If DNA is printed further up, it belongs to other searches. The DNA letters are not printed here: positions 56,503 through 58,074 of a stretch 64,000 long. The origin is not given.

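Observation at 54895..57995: Two-gene operon: membrane-tethered Pro/Glu/Ala-rich protein plus a single-polypeptide STAS + zinc-ribbon + RsbW-type kinase fusion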

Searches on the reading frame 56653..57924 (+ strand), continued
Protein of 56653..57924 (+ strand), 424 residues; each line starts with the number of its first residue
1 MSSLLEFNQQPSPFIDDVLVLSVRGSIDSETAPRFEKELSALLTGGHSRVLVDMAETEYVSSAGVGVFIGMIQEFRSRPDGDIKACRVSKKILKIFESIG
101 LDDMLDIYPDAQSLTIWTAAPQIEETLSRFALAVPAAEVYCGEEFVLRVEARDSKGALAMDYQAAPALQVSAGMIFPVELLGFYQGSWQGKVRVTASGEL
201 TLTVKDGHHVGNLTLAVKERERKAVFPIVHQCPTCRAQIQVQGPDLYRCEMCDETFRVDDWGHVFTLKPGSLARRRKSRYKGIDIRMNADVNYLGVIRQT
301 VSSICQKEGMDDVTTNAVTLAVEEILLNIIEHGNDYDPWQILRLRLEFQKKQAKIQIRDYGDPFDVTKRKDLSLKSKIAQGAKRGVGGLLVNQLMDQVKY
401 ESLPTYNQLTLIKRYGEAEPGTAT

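Call 17: predict_structure(alignment_id=A1)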
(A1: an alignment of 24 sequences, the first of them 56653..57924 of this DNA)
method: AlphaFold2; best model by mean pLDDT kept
length: 424 residues; sequences in the alignment: 24
mean_pLDDT: 80.3   pTM: 0.43
mean pLDDT of the five models: 80.3, 79.6, 78.5, 78.3, 77.4
residues with pLDDT >= 90: 140; 70-90: 203; 50-70: 38; < 50: 43
segments of 3 or more residues with pLDDT < 50: 274-278, 362-389, 418-424
pLDDT, mean of each block of 10 residues (from residue 1): 78 93 88 90 93 93 77 86 94 78 86 88 73 92 95 90 87 88 91 93 89 95 91 90 87 85 86 56 74 77 83 83 77 56 84 85 39 38 42 77 73 71 34
secondary structure, 60 per line:
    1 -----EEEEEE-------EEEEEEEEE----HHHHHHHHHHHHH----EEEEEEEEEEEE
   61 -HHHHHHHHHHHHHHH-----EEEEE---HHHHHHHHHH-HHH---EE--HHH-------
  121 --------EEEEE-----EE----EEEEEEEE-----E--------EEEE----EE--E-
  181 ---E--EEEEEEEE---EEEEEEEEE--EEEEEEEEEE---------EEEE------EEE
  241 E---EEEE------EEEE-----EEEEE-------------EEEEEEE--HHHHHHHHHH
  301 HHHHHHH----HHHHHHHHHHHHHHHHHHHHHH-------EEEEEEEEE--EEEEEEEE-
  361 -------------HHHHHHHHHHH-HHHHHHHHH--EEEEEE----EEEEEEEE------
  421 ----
elements in order: E6-11 E19-27 H32-44 E49-60 H62-76 E82-86 H90-99 E129-133 E145-152 E167-170 E187-194 E198-206 E209-218 E228-231 E238-241 E245-248 E255-258 E264-268 E282-288 H291-307 H312-333 E341-349 E352-359 H374-384 H386-394 E397-402 E407-414
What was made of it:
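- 57025..57312 (+): Ig-like beta-sandwich. It is homologous to a ~95-aa repeat present in up to ~26 copies in giant secreted proteins, and is a clade-specific insertion. AF2 strands 129-218, pLDDT ~90 (call 17).
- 57328..57456 (+): Four-cysteine zinc ribbon (FP-x4-C232-x2-C235 ... C249-x2-C252). This is the signature of the wider STAS–ZnR–kinase family. Four short strands with pLDDT 85-90 (call 17).
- On Anti-sigma-factor antagonist (STAS; PF01740 / TIGR00377): The AF2 inter-domain geometry is not confident (pTM 0.43, call 17).
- The AF2 inter-domain arrangement is uncertain (pTM 0.43, call 17), so no docked STAS-kinase pose is supported.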

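Call 21: search_protein_representatives(alignment_id=A1)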
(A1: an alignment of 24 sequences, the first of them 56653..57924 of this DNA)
Query: 24 sequences, 423 profile positions. Proteins with E-value up to 0.001 (for the whole library): 32038; up to 1e-10: 3184; up to 1e-30: 141. The best 150 are listed.
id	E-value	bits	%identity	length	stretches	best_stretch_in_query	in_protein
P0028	7.7e-196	667.3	-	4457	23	121-205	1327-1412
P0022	7.8e-196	667.3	-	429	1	1-420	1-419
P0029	1.0e-174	597.7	-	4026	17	125-269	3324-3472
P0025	1.8e-152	524.4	-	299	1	123-419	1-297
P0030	1.6e-149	514.8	-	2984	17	117-201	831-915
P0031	9.5e-134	462.8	-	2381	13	125-213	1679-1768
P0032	6.7e-124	430.3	-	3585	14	124-212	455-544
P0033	8.9e-120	416.7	-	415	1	1-414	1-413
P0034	2.0e-114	399.1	-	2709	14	120-211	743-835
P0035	7.6e-113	393.9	-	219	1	203-418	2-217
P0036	2.7e-99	349.3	-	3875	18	128-211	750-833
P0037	2.4e-92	326.4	-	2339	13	126-209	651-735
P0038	1.0e-87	311.1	-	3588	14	122-206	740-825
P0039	1.8e-81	290.6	-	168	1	257-417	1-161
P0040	6.6e-78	278.8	-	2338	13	131-217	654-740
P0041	6.3e-76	272.3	-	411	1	4-414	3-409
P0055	7.8e-62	225.8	-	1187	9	126-212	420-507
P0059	5.9e-58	213.1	-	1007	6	124-209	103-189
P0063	6.0e-55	203.2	-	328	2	222-415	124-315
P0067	4.9e-53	196.9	-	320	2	224-415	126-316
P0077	3.8e-49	184.0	-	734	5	126-240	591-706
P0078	4.3e-49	183.9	-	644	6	126-211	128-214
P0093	5.1e-45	170.4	-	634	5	126-205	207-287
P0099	5.7e-44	167.0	-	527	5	122-213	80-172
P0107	9.9e-43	162.9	-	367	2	220-416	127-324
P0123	8.4e-38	146.7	-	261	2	284-415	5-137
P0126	6.0e-37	143.8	-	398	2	222-414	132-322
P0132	1.1e-35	139.6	-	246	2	5-111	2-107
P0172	5.0e-30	121.0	-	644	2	224-416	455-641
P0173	5.4e-30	120.9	-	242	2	17-113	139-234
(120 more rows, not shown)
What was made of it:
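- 57025..57312 (+): Profile search (call 21).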

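Call 23: search_protein_families(library=pfam, proteins=[P0063, P0067, P0107, P0126, P0132, P0123, P0173, P0033, P0041, P0172], max_evalue=0.01)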
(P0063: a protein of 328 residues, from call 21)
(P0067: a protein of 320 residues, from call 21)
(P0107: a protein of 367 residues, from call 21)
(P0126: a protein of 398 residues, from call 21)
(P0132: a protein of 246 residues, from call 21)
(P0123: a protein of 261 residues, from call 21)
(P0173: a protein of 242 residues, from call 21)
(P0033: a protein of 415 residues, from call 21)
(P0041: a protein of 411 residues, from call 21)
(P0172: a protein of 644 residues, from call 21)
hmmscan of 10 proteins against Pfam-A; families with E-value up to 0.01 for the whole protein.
P0063 (328 aa): 5 families
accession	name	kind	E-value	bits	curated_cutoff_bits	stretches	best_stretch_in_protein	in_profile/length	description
PF13581.12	HATPase_c_2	-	5.3e-29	101.2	27.4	1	188-313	2-127/127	Histidine kinase-like ATPase domain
PF01740.26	STAS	-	1.9e-16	60.2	22.6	1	14-112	7-106/106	STAS domain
PF13466.11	STAS_2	-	1.2e-09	38.6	29.2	1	20-98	1-78/80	STAS domain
PF02518.31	HATPase_c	-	0.00012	23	26.4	1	217-306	5-101/111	Histidine kinase-, DNA gyrase B-, and HSP90-like ATPase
PF06397.17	Desulfoferrod_N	-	0.0045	17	23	1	147-165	5-23/36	Desulfoferrodoxin, N-terminal domain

P0067 (320 aa): 4 families
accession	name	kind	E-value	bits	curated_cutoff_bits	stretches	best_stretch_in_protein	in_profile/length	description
PF13581.12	HATPase_c_2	-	1.5e-27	96.6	27.4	1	187-314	1-127/127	Histidine kinase-like ATPase domain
PF01740.26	STAS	-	2.1e-18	66.5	22.6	1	9-111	3-106/106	STAS domain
PF13466.11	STAS_2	-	3.1e-11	43.7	29.2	1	19-98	1-79/80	STAS domain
PF02518.31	HATPase_c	-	3.7e-05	24.5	26.4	1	216-293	4-82/111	Histidine kinase-, DNA gyrase B-, and HSP90-like ATPase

P0107 (367 aa): 4 families
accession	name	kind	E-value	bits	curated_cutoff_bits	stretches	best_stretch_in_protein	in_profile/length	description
PF13581.12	HATPase_c_2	-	6e-23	81.7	27.4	1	195-321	2-127/127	Histidine kinase-like ATPase domain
PF01740.26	STAS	-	5.3e-18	65.2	22.6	1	11-112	4-106/106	STAS domain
PF13466.11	STAS_2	-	1.9e-08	34.8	29.2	1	23-99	4-79/80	STAS domain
PF02518.31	HATPase_c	-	0.0035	18.2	26.4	1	224-311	5-97/111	Histidine kinase-, DNA gyrase B-, and HSP90-like ATPase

P0126 (398 aa): 5 families
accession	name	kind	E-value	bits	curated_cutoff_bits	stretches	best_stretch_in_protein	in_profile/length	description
PF13581.12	HATPase_c_2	-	3.8e-21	75.8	27.4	1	195-321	2-127/127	Histidine kinase-like ATPase domain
PF01740.26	STAS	-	2.3e-18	66.3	22.6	1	15-113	7-106/106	STAS domain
PF13466.11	STAS_2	-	7.4e-09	36.1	29.2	1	23-100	3-79/80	STAS domain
PF01155.25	HypA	-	0.0053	17.2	28.9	0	125-173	56-103/112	Hydrogenase/urease nickel incorporation, metallochaperone, hypA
PF12773.13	DZR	-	0.0079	16.8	27.3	0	138-169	11-37/45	Double zinc ribbon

P0132 (246 aa): 3 families
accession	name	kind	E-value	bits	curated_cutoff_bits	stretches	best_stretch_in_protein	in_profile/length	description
PF01740.26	STAS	-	6.4e-34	116.4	22.6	2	143-239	7-104/106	STAS domain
PF13466.11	STAS_2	-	9.8e-24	83.8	29.2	2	149-228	1-79/80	STAS domain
PF21179.3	BldD-like_C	-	0.0011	19.2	27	0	177-209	1-33/70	DNA-binding protein BldD-like, C-terminal domain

P0123 (261 aa): 4 families
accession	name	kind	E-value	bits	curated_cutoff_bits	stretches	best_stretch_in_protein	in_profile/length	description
PF13581.12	HATPase_c_2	-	2e-25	89.7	27.4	1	8-135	1-127/127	Histidine kinase-like ATPase domain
PF01740.26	STAS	-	4.4e-15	55.8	22.6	1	158-254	9-106/106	STAS domain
PF02518.31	HATPase_c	-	2.5e-06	28.3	26.4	1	35-120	2-88/111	Histidine kinase-, DNA gyrase B-, and HSP90-like ATPase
PF13466.11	STAS_2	-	1.5e-05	25.5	29.2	1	162-241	1-79/80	STAS domain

P0173 (242 aa): 3 families
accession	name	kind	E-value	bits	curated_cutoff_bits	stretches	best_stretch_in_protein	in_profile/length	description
PF01740.26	STAS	-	3.8e-31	107.4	22.6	2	132-235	2-106/106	STAS domain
PF13466.11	STAS_2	-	1.5e-20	73.6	29.2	2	143-222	1-79/80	STAS domain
PF00327.25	Ribosomal_L30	-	0.00033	20.9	23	0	213-231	16-34/51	Ribosomal protein L30p/L7e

P0033 (415 aa): 4 families
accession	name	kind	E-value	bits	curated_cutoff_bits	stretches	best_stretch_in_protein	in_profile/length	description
PF13581.12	HATPase_c_2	-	1.5e-22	80.4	27.4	1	288-412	2-127/127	Histidine kinase-like ATPase domain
PF01740.26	STAS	-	5.6e-16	58.7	22.6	1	15-108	7-100/106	STAS domain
PF13466.11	STAS_2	-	4.4e-06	27.2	29.2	1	21-101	1-79/80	STAS domain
PF12760.12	Zn_ribbon_IS1595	-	0.00042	20.7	25.4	1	225-253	14-44/46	Transposase zinc-ribbon domain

P0041 (411 aa): 3 families
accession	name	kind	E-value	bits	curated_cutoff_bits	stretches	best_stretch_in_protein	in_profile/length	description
PF13581.12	HATPase_c_2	-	2.7e-29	102.2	27.4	1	282-408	1-127/127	Histidine kinase-like ATPase domain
PF01740.26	STAS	-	7.5e-07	29.3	22.6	1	11-112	4-105/106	STAS domain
PF02518.31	HATPase_c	-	2e-05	25.5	26.4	1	313-391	6-81/111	Histidine kinase-, DNA gyrase B-, and HSP90-like ATPase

P0172 (644 aa): 9 families
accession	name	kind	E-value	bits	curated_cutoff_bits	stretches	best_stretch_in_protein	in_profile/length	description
PF00069.31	Pkinase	-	1.9e-54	185.3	31.7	1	51-299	1-253/263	Protein kinase domain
PF07714.23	PK_Tyr_Ser-Thr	-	1.2e-38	133.4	23.1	1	53-298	3-249/258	Protein tyrosine and serine/threonine kinase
PF13581.12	HATPase_c_2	-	7.9e-17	61.9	27.4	1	514-638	5-127/127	Histidine kinase-like ATPase domain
PF01740.26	STAS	-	1e-14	54.6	22.6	1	342-435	10-104/106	STAS domain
PF03109.22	ABC1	-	2.6e-05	23.9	22.9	1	90-201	114-219/244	ABC1 atypical kinase-like domain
PF13466.11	STAS_2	-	0.00011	22.7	29.2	1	346-424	2-79/80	STAS domain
PF17667.7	Pkinase_fungal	-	0.00089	18.5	24.1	1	166-227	303-369/387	Fungal protein kinase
PF02518.31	HATPase_c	-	0.0044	17.9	26.4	0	539-619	4-85/111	Histidine kinase-, DNA gyrase B-, and HSP90-like ATPase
PF01155.25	HypA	-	0.0062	17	28.9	0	432-485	42-94/112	Hydrogenase/urease nickel incorporation, metallochaperone, hypA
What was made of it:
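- On STAS–Zn-ribbon–HATPase_c_2 fused family (unnamed; defined here): Pfam architecture of the short forms (call 23).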

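Call 24: search_protein_families(library=pfam, proteins=[P0059, P0078, P0099, P0077, P0055, P0093], max_evalue=0.01)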
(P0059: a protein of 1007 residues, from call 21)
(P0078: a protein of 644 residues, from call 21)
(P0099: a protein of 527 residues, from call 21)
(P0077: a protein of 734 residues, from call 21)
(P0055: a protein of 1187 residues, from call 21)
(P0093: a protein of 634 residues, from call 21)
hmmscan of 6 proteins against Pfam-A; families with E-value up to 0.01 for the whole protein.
P0059 (1007 aa): 0 families

P0078 (644 aa): 0 families

P0099 (527 aa): 7 families
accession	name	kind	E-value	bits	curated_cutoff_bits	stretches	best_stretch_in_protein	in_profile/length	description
PF07017.17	PagP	-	2.3e-07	30.8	24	0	81-115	71-105/144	Antimicrobial peptide resistance and lipid A acylation protein PagP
PF07626.16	PSD3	-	9.9e-06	26.4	23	0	13-31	5-23/65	Protein of unknown function (DUF1587)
PF25059.1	FN3_DSCAM-DSCAML_C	-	2.1e-05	25.2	39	0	372-412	51-89/89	DSCAM/DSCAML C-terminal Fn3-like domain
PF20033.5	DUF6438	-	0.00069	20.3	30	0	482-510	65-93/116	Domain of unknown function (DUF6438)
PF17899.6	Peptidase_M61_N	-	0.00083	19.8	23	0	16-69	85-138/168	Peptidase M61 N-terminal domain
PF25603.1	SPT23_MGA2_DBD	-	0.0049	17.3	27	0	276-308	154-186/189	SPT23/MGA2 DNA-binding domain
PF21808.2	Dynamin-like_hel_bact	-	0.0088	15.7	28.3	0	329-423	197-288/373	Bacterial dynamin-like protein, helical domain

P0077 (734 aa): 4 families
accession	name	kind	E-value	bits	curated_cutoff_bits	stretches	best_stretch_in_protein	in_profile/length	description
PF23616.1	Ig_GEX2_N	-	8.4e-05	23.1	27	0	309-342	11-48/105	GEX2 N-terminal Ig-like domain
PF00630.25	Filamin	-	0.0017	19.6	26.9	0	127-166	15-52/93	Filamin/ABP280 repeat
PF09134.16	Invasin_D3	-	0.0021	19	33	1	413-479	18-84/98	Invasin, domain 3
PF13750.12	Big_3_3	-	0.0035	17.5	27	0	411-432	119-140/157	Bacterial Ig-like domain (group 3)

P0055 (1187 aa): 1 family
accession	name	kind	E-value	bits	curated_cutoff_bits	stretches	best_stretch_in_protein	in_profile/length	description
PF02369.22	Big_1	-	0.0025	18.3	34.9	1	729-809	11-88/93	Bacterial Ig-like domain (group 1)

P0093 (634 aa): 1 family
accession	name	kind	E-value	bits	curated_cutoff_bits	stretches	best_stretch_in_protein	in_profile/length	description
PF23616.1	Ig_GEX2_N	-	0.00014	22.4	27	0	317-356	15-53/105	GEX2 N-terminal Ig-like domain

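Call 25: list_cluster_members(proteins=[P0063, P0067, P0107, P0126, P0172, P0123, P0033, P0041, P0028, P0029])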
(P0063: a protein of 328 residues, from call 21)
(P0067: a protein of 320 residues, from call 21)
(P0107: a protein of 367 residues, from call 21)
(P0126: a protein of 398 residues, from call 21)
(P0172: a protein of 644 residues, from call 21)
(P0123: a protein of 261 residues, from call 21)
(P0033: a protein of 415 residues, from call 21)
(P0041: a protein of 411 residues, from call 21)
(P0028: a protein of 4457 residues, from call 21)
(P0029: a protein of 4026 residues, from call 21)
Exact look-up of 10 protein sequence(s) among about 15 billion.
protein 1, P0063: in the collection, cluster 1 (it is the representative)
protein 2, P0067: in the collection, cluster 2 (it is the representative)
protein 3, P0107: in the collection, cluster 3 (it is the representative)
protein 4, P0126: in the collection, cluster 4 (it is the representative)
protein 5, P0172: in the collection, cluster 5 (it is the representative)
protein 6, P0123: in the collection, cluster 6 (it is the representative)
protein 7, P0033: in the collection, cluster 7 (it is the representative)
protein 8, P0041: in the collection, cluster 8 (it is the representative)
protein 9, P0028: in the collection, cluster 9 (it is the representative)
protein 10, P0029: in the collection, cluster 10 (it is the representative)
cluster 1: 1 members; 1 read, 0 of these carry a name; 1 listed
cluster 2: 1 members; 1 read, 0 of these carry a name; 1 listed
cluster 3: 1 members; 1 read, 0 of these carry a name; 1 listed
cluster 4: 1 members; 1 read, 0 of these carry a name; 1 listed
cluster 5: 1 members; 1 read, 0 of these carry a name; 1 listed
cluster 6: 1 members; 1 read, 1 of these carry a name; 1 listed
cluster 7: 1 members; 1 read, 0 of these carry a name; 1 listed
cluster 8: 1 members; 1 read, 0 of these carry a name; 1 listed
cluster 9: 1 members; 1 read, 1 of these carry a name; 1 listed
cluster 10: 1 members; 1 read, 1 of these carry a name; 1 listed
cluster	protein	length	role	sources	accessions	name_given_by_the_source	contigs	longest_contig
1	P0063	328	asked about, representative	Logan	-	-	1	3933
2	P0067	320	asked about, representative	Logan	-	-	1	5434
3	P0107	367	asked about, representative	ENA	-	-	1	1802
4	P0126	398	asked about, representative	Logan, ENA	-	-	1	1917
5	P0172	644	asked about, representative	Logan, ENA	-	-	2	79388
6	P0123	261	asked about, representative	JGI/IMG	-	anti-anti-sigma factor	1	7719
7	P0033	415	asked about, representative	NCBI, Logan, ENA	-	-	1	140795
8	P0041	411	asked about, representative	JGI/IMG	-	-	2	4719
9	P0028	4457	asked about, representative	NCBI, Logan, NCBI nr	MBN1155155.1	hypothetical protein JXB12_09590 [candidate division KSB1 bacterium] | hypothetical protein [candidate division KSB1 bacterium]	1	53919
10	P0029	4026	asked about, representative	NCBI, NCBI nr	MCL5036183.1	MAG: PQQ-binding-like beta-propeller repeat protein [Chloroflexi bacterium] | PQQ-binding-like beta-propeller repeat protein [Chloroflexota bacterium]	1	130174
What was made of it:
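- Closest known: Undescribed STAS–Zn-ribbon–HATPase_c_2 proteins. Different: Their gene context and taxonomy are unknown, because they come from short unnamed contigs (call 25).
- Tried and rejected: Taxonomy of the short STAS–ZnR–kinase forms: the cluster look-up returned unnamed short contigs (call 25).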
